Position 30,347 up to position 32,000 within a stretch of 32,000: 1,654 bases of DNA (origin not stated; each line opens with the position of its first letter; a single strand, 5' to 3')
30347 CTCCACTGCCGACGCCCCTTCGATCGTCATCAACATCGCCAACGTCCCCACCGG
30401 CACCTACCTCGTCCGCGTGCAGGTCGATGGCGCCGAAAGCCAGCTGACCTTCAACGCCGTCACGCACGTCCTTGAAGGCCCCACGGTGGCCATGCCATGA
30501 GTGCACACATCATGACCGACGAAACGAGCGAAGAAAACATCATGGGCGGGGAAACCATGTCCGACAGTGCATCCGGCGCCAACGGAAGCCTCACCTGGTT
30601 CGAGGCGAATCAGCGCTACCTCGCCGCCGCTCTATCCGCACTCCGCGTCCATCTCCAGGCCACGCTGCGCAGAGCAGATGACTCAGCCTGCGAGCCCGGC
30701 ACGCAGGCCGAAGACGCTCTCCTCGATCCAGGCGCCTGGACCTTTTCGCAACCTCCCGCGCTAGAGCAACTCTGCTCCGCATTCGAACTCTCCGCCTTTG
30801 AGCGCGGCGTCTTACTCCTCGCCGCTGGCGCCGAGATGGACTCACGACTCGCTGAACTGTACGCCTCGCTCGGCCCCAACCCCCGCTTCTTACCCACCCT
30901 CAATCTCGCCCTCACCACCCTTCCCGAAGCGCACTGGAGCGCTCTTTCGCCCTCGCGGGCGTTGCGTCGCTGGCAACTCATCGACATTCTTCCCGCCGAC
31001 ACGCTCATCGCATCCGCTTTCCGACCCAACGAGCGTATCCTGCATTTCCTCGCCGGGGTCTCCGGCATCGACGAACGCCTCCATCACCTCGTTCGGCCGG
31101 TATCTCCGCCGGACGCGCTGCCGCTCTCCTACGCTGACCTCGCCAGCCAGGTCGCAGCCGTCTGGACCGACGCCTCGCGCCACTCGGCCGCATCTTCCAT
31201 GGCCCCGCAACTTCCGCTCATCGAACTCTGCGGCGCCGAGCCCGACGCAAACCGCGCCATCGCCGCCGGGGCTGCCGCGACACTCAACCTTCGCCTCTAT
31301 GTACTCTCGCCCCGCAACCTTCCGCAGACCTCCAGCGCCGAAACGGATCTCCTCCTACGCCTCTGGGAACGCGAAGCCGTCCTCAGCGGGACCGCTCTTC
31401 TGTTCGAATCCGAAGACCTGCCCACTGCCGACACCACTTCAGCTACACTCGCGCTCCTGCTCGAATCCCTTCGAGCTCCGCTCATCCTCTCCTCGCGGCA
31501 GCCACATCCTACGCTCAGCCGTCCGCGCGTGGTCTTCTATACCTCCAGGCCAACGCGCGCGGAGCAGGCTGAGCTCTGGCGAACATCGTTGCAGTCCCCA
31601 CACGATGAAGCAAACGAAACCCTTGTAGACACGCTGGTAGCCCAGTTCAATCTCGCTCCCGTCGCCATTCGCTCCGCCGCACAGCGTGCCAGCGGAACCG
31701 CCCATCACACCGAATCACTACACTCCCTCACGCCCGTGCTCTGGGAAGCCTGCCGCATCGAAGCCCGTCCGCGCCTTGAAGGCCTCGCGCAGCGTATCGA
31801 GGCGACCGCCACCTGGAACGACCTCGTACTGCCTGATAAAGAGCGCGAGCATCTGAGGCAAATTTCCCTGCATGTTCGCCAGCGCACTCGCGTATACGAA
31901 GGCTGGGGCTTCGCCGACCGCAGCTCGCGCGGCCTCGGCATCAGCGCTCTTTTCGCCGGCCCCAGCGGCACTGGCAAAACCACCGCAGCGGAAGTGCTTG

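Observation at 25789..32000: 5' module of an uncharacterised extracellular contractile injection system (eCIS) in an Acidobacteria-like chromosome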

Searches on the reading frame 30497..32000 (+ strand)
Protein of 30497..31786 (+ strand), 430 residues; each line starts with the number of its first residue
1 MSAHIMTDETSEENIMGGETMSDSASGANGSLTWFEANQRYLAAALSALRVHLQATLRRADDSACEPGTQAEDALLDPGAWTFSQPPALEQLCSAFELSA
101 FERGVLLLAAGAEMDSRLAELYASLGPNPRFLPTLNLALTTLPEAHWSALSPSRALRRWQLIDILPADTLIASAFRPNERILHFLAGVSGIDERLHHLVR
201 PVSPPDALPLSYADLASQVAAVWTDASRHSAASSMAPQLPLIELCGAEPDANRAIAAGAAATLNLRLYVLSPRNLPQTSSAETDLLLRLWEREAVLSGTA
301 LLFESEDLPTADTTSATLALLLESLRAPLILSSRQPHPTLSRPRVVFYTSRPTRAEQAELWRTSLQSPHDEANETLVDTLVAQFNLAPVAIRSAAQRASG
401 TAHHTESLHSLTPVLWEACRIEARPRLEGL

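Call 6: search_protein_families(library=pfam, proteins=[window:30497-32000:+], max_evalue=0.01)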
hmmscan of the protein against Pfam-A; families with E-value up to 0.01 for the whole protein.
window:30497-32000:+ (501 aa): 1 family
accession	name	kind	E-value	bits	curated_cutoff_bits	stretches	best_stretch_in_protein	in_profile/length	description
PF22977.2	WHD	-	8.1e-15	55.5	27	1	87-196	96-218/221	Winged helix domain, variant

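Call 7: search_protein_families(library=ncbifam, proteins=[window:30497-32000:+], max_evalue=0.01)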
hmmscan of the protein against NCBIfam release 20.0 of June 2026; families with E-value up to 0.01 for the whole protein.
window:30497-32000:+ (501 aa): 0 families

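Call 11: search_protein_families(library=phrogs, proteins=[window:30497-32000:+], max_evalue=0.01)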
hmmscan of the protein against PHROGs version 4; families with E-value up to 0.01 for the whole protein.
window:30497-32000:+ (501 aa): 2 families
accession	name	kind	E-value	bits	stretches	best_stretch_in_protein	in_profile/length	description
phrog_10401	-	other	3.1e-15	56.9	1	89-500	88-479/667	ATPase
phrog_3757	-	unknown function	1e-06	29.4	1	430-501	82-146/367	-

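Call 12: find_related_loci(query=window:30497-32000:+, collection=genome_contigs, flank=10000)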
Query window:30497-32000:+ (501 aa) in genome_contigs; peptide patterns used: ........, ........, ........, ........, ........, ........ (x = any residue, [..] = any of these).
139 stretches matched a pattern; 4 encode a relative of the query (tblastn E <= 1e-3); 4 distinct loci.
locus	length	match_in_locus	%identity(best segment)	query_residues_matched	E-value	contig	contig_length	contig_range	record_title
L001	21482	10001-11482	66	5-501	0e+0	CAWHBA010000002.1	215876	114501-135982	MAG: uncultured Acidobacteriaceae bacterium isolate MFD04967.bin.2.159 genome assembly, contig: contig_13478, whole geno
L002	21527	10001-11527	66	1-501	0e+0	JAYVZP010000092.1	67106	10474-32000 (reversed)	MAG: Rhodanobacteraceae bacterium isolate GL90_UP_metabinner_5 GL90_UP_metabinner_5_91, whole genome shotgun sequence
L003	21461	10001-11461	65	17-501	0e+0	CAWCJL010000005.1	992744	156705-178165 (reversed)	MAG: uncultured Acidobacteriaceae bacterium isolate MFD09603.bin.1.1 genome assembly, contig: contig_4122, whole genome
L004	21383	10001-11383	59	33-501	2e-150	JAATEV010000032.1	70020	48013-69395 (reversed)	MAG: Acidobacteriales bacterium isolate bin_12 k141_13970767, whole genome shotgun sequence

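Call 15: search_protein_families(library=pfam, proteins=[L003:9989-12043:+, L003:12037-12375:+, L003:12287-12970:+, L003:12986-13351:+, L003:13344-14480:+, L003:14538-15044:+, L003:15046-15366:+, L003:15373-15738:+, L003:15735-18224:+, L003:18221-21106:+], max_evalue=0.01)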
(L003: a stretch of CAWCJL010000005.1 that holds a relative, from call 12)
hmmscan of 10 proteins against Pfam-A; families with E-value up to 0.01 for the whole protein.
L003:9989-12043:+ (684 aa): 4 families
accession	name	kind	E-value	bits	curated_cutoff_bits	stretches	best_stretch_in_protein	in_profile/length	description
PF00004.35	AAA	-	5e-27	95.4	21.2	1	475-599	2-130/131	ATPase family associated with various cellular activities (AAA)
PF22977.2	WHD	-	2.5e-16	60.4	27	1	77-186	96-218/221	Winged helix domain, variant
PF20720.3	nSTAND3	-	0.0023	18.1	27.2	1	475-588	21-119/155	Novel STAND NTPase 3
PF13671.12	AAA_33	-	0.0097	16.7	27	0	475-524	3-50/143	AAA domain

L003:12037-12375:+ (112 aa): 0 families

L003:12287-12970:+ (227 aa): 1 family
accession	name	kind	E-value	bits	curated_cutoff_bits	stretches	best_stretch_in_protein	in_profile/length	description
PF19266.4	CIS_tube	-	0.00012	22.3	27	1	35-194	2-146/158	Contractile injection system tube protein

L003:12986-13351:+ (121 aa): 0 families

L003:13344-14480:+ (378 aa): 0 families

L003:14538-15044:+ (168 aa): 1 family
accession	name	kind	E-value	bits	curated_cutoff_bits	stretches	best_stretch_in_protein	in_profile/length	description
PF04717.18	Phage_base_V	-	9.3e-19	68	23.8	1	8-82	1-75/75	Type VI secretion system/phage-baseplate injector OB domain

L003:15046-15366:+ (106 aa): 0 families

L003:15373-15738:+ (121 aa): 1 family
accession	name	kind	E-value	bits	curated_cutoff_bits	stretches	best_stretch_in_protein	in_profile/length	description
PF04965.19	GPW_gp25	-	1.1e-15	57.6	27.2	1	19-106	2-94/96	Baseplate wedge protein gp25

L003:15735-18224:+ (829 aa): 0 families

L003:18221-21106:+ (961 aa): 0 families

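Call 16: search_protein_families(library=pfam, proteins=[L003:3485-4549:+, L003:4677-5201:+, L003:5183-6823:+, L003:6836-7366:+, L003:7376-8113:+, L003:8098-8796:+, L003:8523-9992:+, L003:2112-3080:-, L003:1041-1511:+], max_evalue=0.01)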
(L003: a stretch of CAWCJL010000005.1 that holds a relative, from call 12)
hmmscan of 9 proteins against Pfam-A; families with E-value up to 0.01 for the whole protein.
L003:3485-4549:+ (354 aa): 8 families
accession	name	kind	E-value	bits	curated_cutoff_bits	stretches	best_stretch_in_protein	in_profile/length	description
PF00158.32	Sigma54_activat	-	3.1e-57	193.4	20.2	1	31-194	6-167/168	Sigma-54 interaction domain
PF14532.12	Sigma54_activ_2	-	3.1e-15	57.1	25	1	42-199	15-138/138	Sigma-54 interaction domain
PF25601.1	AAA_lid_14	-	3.3e-10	40.1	27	1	200-276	1-77/87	AAA+ ATPase lid domain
PF07728.20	AAA_5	-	4.7e-07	30.3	22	1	51-187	2-137/139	AAA domain (dynein-related subfamily)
PF02954.25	HTH_8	-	2.8e-06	27.4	22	1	308-345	3-40/42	Bacterial regulatory protein, Fis family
PF01078.27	Mg_chelatase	-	0.00068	19.5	20.3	1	40-169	11-157/207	Magnesium chelatase, subunit ChlI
PF07724.20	AAA_2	-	0.0073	16.8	27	0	49-150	4-105/166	AAA domain (Cdc48 subfamily)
PF13191.12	AAA_16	-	0.0078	17.2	32.6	0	32-104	11-85/167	AAA ATPase domain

L003:4677-5201:+ (174 aa): 0 families

L003:5183-6823:+ (546 aa): 3 families
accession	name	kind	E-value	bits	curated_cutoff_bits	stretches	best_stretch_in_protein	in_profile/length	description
PF17482.7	Phage_sheath_1C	-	4.1e-12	46.5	26.9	1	433-539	2-103/104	Phage tail sheath C-terminal domain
PF04984.19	Phage_sheath_1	-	2.6e-10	40.8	31.4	1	281-427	20-168/168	Phage tail sheath protein subtilisin-like domain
PF16371.11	MetallophosN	-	0.0039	17.8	35.6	0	194-231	20-56/77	N terminal of Calcineurin-like phosphoesterase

L003:6836-7366:+ (176 aa): 1 family
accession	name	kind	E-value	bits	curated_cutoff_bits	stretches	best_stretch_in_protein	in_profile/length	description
PF06841.18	Phage_T4_gp19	-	3.5e-45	153.6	28.2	1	16-157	2-134/134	T4-like virus tail tube protein gp19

L003:7376-8113:+ (245 aa): 1 family
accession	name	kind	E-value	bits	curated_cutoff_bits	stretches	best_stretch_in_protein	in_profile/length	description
PF12322.14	T4_baseplate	-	1.9e-10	41.2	24.5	1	27-197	47-218/219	T4 bacteriophage base plate protein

L003:8098-8796:+ (232 aa): 0 families

L003:8523-9992:+ (489 aa): 2 families
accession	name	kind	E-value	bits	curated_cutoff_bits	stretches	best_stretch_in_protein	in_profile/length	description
PF14065.11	Pvc16_N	-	1.9e-45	155.3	27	1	99-282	1-179/180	Pvc16 N-terminal domain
PF01833.30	TIG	-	0.00025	21.4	20.9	0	294-364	1-71/84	IPT/TIG domain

L003:2112-3080:- (322 aa): 1 family
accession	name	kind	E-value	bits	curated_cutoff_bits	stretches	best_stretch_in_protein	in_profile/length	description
PF05721.19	PhyH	-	3.2e-22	80.3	22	1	64-262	1-212/213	Phytanoyl-CoA dioxygenase (PhyH)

L003:1041-1511:+ (156 aa): 0 families

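Call 35: search_protein_families(library=ncbifam, proteins=[L003:9989-12043:+, L003:12037-12375:+, L003:12287-12970:+, L003:12986-13351:+, L003:13344-14480:+, L003:14538-15044:+, L003:15046-15366:+, L003:15373-15738:+, L003:15735-18224:+, L003:18221-21106:+], max_evalue=0.01)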
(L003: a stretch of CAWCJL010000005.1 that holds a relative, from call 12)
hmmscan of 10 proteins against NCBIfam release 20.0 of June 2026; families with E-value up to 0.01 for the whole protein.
L003:9989-12043:+ (684 aa): 16 families
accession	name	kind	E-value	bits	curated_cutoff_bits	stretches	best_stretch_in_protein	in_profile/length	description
NF042959.1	IteA_antiphage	equivalog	5.4e-28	98.2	510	1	422-645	83-300/367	anti-phage ATPase IteA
TIGR01242.2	TIGR01242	subfamily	3.9e-20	72.1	500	1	474-664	151-351/362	proteasome-activating nucleotidase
NF003069.1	PRK03992.1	subfamily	5.3e-20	71.9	500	1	475-665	169-369/379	proteasome-activating nucleotidase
TIGR01243.1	CDC48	subfamily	9.8e-19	67.1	802.65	1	426-610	173-355/733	CDC48 family AAA ATPase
NF041006.2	cell_div_CdvC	equivalog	4.2e-18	65.4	650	1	472-632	135-303/370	cell division protein CdvC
NF047748.1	PrtsmActNtasePan1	equivalog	4e-17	62.3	750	1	474-661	185-382/405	proteasome-activating nucleotidase Pan1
NF047747.1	PrtsmActNtasePan2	equivalog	2.1e-16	60.2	700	1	474-652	188-375/397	proteasome-activating nucleotidase Pan2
TIGR01241.2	FtsH_fam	equivalog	8.2e-13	48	600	1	437-664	168-398/598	ATP-dependent zinc metalloprotease FtsH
TIGR03922.1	T7SS_EccA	equivalog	7.5e-11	41.3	466.65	1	474-585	315-429/557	type VII secretion AAA-ATPase EccA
NF008004.0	PRK10733.1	equivalog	9.9e-10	37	1008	1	474-651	188-374/644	ATP-dependent zinc metalloprotease FtsH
NF003229.0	PRK04195.1-5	equivalog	1.6e-07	30.4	280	1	431-544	17-118/413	replication factor C large subunit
TIGR03689.1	pup_AAA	equivalog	4.8e-06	25.6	504.75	1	475-612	220-376/512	proteasome ATPase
NF001679.0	PRK00440.1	equivalog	0.00023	20.3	303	1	475-541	43-115/322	replication factor C small subunit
TIGR02639.1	ClpA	equivalog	0.00029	19.2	993.15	1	473-510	489-526/734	ATP-dependent Clp protease ATP-binding subunit ClpA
NF005926.0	PRK07940.1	equivalog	0.0012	18.2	300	1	429-495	4-61/394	DNA polymerase III subunit delta'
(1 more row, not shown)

L003:12037-12375:+ (112 aa): 0 families

L003:12287-12970:+ (227 aa): 0 families

L003:12986-13351:+ (121 aa): 0 families

L003:13344-14480:+ (378 aa): 1 family
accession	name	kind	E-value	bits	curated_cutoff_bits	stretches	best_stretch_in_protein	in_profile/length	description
NF033848.1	VgrG_rel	hypoth_equivalog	0.007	14.7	275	0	304-358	289-345/547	VgrG-related protein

L003:14538-15044:+ (168 aa): 3 families
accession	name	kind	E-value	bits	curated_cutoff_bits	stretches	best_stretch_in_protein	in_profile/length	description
NF033848.1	VgrG_rel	hypoth_equivalog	6.1e-07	28.1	275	1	6-89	376-457/547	VgrG-related protein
TIGR01646.1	vgr_GE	subfamily_domain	1.3e-05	24.3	121.8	1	20-113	364-463/480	type VI secretion system tip protein VgrG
TIGR03361.1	VI_Rhs_Vgr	subfamily_domain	0.0013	17.4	186.35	1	43-93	405-454/513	type VI secretion system tip protein TssI/VgrG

L003:15046-15366:+ (106 aa): 0 families

L003:15373-15738:+ (121 aa): 1 family
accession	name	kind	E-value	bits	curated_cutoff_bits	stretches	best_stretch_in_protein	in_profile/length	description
NF008321.0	PRK11112.1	equivalog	0.00097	18.5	328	1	21-98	36-107/257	tRNA pseudouridine(65) synthase TruC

L003:15735-18224:+ (829 aa): 1 family
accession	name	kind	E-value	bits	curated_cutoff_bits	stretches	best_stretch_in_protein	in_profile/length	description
TIGR02243.1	TIGR02243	equivalog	1e-71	242.4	155.8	2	496-779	370-656/659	putative baseplate assembly protein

L003:18221-21106:+ (961 aa): 1 family
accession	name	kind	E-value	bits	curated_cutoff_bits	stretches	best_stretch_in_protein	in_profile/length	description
TIGR02243.1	TIGR02243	equivalog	1.3e-62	212.3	155.8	2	587-915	317-655/659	putative baseplate assembly protein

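Call 43: find_homologous_proteins(query=L003:18221-21103:+, max_evalue=1e-20)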
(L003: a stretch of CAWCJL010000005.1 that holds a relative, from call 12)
Query L003:18221-21103:+ (961 aa): 1843 proteins with E <= 1e-20 among 8000 candidates; the best 120 are listed.
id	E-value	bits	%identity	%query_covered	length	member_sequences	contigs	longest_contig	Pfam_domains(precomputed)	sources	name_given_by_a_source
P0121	0.0e+0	2098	100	100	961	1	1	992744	-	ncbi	-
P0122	0.0e+0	1725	82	100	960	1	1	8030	-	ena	-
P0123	0.0e+0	1654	79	100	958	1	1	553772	-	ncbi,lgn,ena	-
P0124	0.0e+0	1583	76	100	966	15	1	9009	-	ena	-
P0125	0.0e+0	1571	75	100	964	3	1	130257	-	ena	-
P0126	0.0e+0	1566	75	100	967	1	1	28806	-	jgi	jgi:hypothetical protein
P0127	0.0e+0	1562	74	100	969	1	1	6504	-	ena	-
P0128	0.0e+0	1543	75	100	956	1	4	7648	-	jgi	jgi:hypothetical protein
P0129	0.0e+0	1542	75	100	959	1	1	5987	-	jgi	jgi:hypothetical protein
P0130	0.0e+0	1529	74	100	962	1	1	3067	-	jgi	jgi:hypothetical protein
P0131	0.0e+0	1522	73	100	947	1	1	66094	-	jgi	jgi:hypothetical protein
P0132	0.0e+0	1519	73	100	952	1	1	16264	-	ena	-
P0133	0.0e+0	1518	72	100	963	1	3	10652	-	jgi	jgi:hypothetical protein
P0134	0.0e+0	1505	72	100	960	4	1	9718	-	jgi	-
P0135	0.0e+0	1503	73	100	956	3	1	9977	-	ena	-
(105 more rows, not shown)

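Call 44: find_encoding_contigs(protein=P0121, flank=10000, max_places=2)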
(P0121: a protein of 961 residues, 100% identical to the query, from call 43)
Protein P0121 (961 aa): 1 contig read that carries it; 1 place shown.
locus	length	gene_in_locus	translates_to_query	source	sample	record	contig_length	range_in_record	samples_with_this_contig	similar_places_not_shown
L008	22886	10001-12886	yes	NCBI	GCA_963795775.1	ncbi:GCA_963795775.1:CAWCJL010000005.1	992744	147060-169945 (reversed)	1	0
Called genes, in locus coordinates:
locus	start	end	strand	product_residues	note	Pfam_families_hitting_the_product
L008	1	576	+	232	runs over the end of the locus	-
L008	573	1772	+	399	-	PF14065:Pvc16_N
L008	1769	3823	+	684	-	PF22977:WHD, PF00004:AAA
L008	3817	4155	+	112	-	-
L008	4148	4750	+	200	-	-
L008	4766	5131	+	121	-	-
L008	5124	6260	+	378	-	-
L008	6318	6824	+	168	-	PF04717:Phage_base_V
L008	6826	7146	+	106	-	-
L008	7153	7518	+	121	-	PF04965:GPW_gp25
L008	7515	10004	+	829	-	-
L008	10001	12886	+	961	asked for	-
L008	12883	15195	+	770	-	-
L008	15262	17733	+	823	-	PF20129:DUF6519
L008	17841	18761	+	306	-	PF20508:DUF6734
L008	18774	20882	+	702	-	PF13699:eCIS_core, PF00691:OmpA (weak)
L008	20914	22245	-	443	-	PF13699:eCIS_core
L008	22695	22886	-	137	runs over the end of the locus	PF20159:YidB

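Call 81: search_dna_similar(query=window:30497-31786:+, collection=plasmids, mode=protein, max_rows=60, max_evalue=0.001)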
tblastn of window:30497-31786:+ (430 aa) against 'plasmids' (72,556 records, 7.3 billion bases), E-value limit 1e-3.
Records with a match: 14; places in all: 15; records where one place covers at least 80% of the query: 8.
Best place of each record, by identity: <60% 14.
By first word of the organism name: Ensifer 4; Brasilonema 1; Oscillatoria 1; Rhizobium 1; Kovacikia 1; Pseudanabaena 1; Ciceribacter 1; Streptomyces 1; Mycobacterium 1; Novosphingobium 1; and 1 more.
By predicted mobility (MOB-suite, as given by PLSDB): non-mobilizable 8; conjugative 4; mobilizable 2.
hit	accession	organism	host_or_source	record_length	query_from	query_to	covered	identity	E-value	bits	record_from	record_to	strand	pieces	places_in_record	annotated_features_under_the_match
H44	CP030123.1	Brasilonema octagenarum UFV-E1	Eucalyptus grandis,mixed culture,leaves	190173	34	430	92%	35.2%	3e-44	172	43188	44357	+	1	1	ATP-binding protein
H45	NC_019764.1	Oscillatoria nigro-viridis PCC 7112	-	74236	25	430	94%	31.4%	2e-41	164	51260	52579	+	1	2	ATP-binding protein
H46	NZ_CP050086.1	Rhizobium leguminosarum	Trifolium pratense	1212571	17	430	96%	30.0%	1e-21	105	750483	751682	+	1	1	record has no annotation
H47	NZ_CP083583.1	Kovacikia minuta CCNUW1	cell culture,fresh water lake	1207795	93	430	79%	35.3%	9e-30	129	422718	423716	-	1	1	record has no annotation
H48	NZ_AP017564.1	Pseudanabaena sp. ABRG5-3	-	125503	89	430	80%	34.6%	4e-40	160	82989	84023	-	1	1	AAA family ATPase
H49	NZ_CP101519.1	Ensifer adhaerens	cell cuture,rhizosphere soil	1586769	74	430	83%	27.2%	3e-10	70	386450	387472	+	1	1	none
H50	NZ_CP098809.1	Ensifer adhaerens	whole organism,soil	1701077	74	430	83%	27.2%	3e-10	70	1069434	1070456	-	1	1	none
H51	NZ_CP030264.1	Ensifer adhaerens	Zea mays,whole organism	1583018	74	430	83%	27.2%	4e-10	70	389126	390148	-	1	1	none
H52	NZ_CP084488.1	Ensifer adhaerens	cellculture,soil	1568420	74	430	83%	27.2%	6e-7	60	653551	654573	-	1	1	none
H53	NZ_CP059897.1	Ciceribacter thiooxidans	mixed culture,soil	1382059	74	430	83%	24.9%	5e-4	50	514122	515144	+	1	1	none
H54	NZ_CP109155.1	Streptomyces europaeiscabiei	-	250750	88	300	50%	35.3%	1e-6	59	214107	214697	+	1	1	ATP-binding protein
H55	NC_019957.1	Mycobacterium sp. JS623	-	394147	34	227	45%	38.0%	3e-14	83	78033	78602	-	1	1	ATP-binding protein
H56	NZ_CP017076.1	Novosphingobium resinovorum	single cell,soil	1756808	90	292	47%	35.5%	1e-7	62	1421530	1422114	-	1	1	none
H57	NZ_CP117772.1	Nostoc sp. UHCC 0926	whole organism,lichen surface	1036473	17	202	43%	33.7%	2e-11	74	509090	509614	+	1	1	none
